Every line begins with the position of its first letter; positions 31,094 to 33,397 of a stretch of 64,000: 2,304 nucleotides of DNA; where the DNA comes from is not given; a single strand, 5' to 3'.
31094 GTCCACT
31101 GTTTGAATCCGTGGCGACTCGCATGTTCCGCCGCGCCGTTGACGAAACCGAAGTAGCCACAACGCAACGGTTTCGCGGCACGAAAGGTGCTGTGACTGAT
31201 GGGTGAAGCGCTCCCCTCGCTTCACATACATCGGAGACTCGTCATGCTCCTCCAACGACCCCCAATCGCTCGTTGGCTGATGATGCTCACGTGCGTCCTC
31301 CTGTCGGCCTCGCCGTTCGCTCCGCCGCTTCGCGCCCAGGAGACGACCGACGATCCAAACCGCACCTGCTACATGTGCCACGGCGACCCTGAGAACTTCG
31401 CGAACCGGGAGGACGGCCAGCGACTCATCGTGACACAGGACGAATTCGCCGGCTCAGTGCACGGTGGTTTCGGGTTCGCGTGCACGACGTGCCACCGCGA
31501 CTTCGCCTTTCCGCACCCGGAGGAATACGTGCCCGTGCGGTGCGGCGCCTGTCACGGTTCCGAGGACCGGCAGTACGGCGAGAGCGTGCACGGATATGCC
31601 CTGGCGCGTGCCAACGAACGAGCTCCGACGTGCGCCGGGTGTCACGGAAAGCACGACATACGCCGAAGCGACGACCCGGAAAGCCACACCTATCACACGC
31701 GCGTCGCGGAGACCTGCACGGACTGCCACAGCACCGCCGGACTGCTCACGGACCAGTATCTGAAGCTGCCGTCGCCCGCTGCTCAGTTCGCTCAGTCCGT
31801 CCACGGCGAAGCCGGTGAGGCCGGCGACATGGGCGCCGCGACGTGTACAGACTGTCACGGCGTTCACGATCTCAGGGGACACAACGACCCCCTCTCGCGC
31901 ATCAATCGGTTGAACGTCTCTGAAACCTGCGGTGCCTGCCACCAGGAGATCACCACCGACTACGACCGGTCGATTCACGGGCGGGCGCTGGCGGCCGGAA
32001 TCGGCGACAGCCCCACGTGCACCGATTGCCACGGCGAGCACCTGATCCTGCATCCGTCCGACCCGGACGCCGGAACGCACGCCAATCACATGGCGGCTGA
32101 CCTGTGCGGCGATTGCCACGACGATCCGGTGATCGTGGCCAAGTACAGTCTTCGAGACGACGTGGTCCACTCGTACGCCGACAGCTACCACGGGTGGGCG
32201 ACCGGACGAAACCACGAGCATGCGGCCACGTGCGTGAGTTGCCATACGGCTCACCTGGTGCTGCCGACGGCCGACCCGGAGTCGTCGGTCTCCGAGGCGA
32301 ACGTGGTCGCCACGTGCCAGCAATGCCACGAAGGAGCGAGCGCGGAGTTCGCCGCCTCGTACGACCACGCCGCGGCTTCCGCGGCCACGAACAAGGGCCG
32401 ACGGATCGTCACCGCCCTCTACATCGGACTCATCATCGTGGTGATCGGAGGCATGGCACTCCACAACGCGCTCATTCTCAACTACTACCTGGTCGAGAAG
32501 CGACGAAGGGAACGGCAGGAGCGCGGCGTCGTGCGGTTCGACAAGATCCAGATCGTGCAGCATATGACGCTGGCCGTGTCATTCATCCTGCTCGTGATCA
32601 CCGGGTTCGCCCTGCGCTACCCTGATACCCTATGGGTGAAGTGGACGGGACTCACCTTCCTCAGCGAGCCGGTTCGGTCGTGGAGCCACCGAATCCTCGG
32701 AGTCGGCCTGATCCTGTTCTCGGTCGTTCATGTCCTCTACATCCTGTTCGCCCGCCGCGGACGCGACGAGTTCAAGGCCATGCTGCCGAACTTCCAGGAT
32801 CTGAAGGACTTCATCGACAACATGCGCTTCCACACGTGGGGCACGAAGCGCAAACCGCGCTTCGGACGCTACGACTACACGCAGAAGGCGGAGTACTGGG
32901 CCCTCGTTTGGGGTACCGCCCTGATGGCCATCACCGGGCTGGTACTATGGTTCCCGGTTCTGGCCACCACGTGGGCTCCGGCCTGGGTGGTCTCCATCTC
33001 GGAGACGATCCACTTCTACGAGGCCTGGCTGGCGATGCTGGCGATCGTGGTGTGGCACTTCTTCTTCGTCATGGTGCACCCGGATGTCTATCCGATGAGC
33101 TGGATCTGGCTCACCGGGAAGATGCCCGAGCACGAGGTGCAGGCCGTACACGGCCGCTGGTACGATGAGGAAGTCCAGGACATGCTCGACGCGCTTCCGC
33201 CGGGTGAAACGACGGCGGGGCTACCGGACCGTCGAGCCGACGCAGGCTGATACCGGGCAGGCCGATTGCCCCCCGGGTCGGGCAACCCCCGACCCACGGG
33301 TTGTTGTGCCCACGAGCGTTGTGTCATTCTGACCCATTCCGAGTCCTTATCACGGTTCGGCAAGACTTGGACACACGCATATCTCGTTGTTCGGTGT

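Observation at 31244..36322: Two tandem paralogous genes fusing a large periplasmic multiheme cytochrome c (11 and 19 hemes) to a C-terminal diheme cytochrome b membrane domain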

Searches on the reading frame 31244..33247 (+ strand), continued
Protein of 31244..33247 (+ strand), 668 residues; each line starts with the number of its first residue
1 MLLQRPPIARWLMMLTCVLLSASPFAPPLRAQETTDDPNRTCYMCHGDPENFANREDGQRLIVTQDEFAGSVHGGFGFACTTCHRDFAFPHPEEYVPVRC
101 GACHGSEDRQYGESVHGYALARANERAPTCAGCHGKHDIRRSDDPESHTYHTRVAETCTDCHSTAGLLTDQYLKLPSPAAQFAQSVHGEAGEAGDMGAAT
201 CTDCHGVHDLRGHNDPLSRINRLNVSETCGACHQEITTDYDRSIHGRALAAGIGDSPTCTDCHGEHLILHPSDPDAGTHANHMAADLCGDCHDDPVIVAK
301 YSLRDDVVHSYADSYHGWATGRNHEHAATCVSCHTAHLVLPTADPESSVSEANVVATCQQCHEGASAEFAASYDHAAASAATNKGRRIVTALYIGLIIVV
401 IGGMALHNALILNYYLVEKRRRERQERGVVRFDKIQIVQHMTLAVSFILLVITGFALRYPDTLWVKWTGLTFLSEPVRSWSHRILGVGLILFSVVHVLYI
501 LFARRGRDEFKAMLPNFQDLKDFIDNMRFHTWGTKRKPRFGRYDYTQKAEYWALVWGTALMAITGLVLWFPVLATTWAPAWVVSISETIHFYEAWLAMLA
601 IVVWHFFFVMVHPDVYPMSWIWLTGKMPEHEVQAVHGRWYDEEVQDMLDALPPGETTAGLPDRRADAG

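Call 65: predict_structure(alignment_id=A2)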
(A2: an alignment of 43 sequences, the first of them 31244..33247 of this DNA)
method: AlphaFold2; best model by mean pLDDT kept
length: 668 residues; sequences in the alignment: 43
mean_pLDDT: 78.3   pTM: 0.59
mean pLDDT of the five models: 78.3, 74.7, 74.5, 67.4, 67.2
residues with pLDDT >= 90: 38; 70-90: 505; 50-70: 91; < 50: 34
segments of 3 or more residues with pLDDT < 50: 1-3, 23-32, 165-174, 663-668
pLDDT, mean of each block of 10 residues (from residue 1): 57 76 46 68 88 84 88 89 81 78 90 88 83 87 90 84 53 55 89 88 86 87 89 85 87 85 85 84 80 76 71 74 70 78 85 89 85 75 80 85 70 52 63 78 84 80 66 72 88 87 85 86 81 77 81 86 89 84 87 87 65 53 73 80 79 65 45
secondary structure, 60 per line:
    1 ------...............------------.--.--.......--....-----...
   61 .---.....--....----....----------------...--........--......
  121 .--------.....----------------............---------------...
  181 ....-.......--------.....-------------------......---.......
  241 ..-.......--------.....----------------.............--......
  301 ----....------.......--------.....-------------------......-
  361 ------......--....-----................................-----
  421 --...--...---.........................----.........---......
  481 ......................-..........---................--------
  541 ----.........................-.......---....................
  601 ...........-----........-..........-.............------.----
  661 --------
elements in order: H7-21 H40-46 H49-52 H58-61 H65-69 H72-75 H80-83 H105-112 H115-121 H130-134 H151-162 H178-184 H186-192 H201-205 H225-230 H234-242 H244-250 H259-263 H280-292 H295-300 H305-308 H315-321 H330-334 H354-359 H367-372 H375-378 H384-415 E428-430 H434-458 H463-471 H475-502 H504-513 H517-532 H545-569 H571-577 H581-611 H617-624 E626-628 H629-635 H637-649

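Call 85: search_solved_structures(query=A2, max_evalue=0.01)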
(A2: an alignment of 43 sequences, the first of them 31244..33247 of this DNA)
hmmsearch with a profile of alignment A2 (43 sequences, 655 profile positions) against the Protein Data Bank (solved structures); distinct sequences matched with E-value up to 0.01: 7.
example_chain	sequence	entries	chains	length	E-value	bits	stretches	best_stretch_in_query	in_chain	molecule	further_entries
1kqf_C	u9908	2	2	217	4.1e-14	55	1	416-644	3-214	FORMATE DEHYDROGENASE, NITRATE-INDUCIBLE, CYTOCHROME B556(FDN) SUBUNIT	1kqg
28pb_A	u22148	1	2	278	1.8e-08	36.4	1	30-168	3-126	Cytochrome c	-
6lod_A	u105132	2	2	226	6e-06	28.1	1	58-101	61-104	MULTIHEME_CYTC domain-containing protein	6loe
8k9e_A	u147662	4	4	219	4.4e-05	25.2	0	58-100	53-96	Cytochrome c7-like domain-containing protein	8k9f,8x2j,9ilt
6i5b_A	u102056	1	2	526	8.2e-05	24.3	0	317-357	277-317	Uncharacterized protein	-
6m0p_A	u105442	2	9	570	0.0059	18.2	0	179-225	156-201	Aerobic hydroxylamine oxidoreductase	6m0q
4fas_A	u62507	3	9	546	0.0083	17.7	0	179-225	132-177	Hydroxylamine oxidoreductase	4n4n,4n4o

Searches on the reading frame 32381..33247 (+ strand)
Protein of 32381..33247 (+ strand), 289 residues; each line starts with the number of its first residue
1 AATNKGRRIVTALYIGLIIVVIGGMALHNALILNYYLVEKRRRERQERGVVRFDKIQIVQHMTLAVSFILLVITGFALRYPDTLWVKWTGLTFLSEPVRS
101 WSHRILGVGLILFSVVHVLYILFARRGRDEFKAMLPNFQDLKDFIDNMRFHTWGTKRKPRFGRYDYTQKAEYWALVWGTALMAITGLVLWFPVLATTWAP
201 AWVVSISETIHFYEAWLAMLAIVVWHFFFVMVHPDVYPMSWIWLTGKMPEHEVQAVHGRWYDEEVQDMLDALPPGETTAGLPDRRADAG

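Call 15: search_solved_structures(query=window:32504-33247:+, max_evalue=1, show_alignments=3)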
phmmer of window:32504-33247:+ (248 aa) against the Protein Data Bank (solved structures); distinct sequences matched with E-value up to 1: 1.
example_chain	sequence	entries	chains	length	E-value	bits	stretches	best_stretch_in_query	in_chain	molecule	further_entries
1kqf_C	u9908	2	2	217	6.1e-08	35.6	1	8-222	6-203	FORMATE DEHYDROGENASE, NITRATE-INDUCIBLE, CYTOCHROME B556(FDN) SUBUNIT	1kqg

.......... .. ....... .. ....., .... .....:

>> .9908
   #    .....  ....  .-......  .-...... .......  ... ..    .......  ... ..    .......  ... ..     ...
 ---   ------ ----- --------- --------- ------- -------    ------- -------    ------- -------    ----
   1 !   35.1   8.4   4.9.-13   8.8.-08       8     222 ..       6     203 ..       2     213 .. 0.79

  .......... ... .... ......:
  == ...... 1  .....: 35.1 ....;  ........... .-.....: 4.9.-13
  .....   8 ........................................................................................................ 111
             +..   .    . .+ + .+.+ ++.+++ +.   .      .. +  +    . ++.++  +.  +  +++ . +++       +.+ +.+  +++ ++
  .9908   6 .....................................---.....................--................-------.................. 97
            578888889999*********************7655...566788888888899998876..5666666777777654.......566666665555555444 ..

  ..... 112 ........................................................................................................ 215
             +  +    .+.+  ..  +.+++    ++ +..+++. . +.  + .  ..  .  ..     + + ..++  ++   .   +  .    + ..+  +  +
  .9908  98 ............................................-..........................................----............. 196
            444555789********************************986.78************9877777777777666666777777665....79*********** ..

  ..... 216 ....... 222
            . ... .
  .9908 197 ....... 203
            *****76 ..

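Call 46: search_protein_representatives(protein=window:32381-33247:+)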
Query: 289 residues. Proteins with E-value up to 0.001 (for the whole library): 2072; up to 1e-10: 1310; up to 1e-30: 335. The best 150 are listed.
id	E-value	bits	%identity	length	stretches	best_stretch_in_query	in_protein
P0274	5.8e-99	347.6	59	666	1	2-267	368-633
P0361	1.7e-89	316.5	54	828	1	12-270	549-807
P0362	5.9e-79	281.9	44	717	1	9-286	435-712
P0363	3.3e-76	272.8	49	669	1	12-263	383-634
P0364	1.5e-75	270.7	45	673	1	10-275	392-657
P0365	2.3e-72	260.3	47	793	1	10-267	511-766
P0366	2.3e-72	260.2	45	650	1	7-267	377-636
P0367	3.6e-72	259.6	44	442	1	11-267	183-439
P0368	3.3e-70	253.1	51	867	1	11-252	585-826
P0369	5.0e-70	252.6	47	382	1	10-263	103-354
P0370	1.7e-69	250.8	44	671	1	8-252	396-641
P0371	5.1e-69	249.2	45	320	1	4-266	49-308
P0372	7.6e-69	248.7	45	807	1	12-266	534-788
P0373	8.9e-69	248.4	46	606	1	10-262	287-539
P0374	2.1e-68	247.2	46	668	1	10-263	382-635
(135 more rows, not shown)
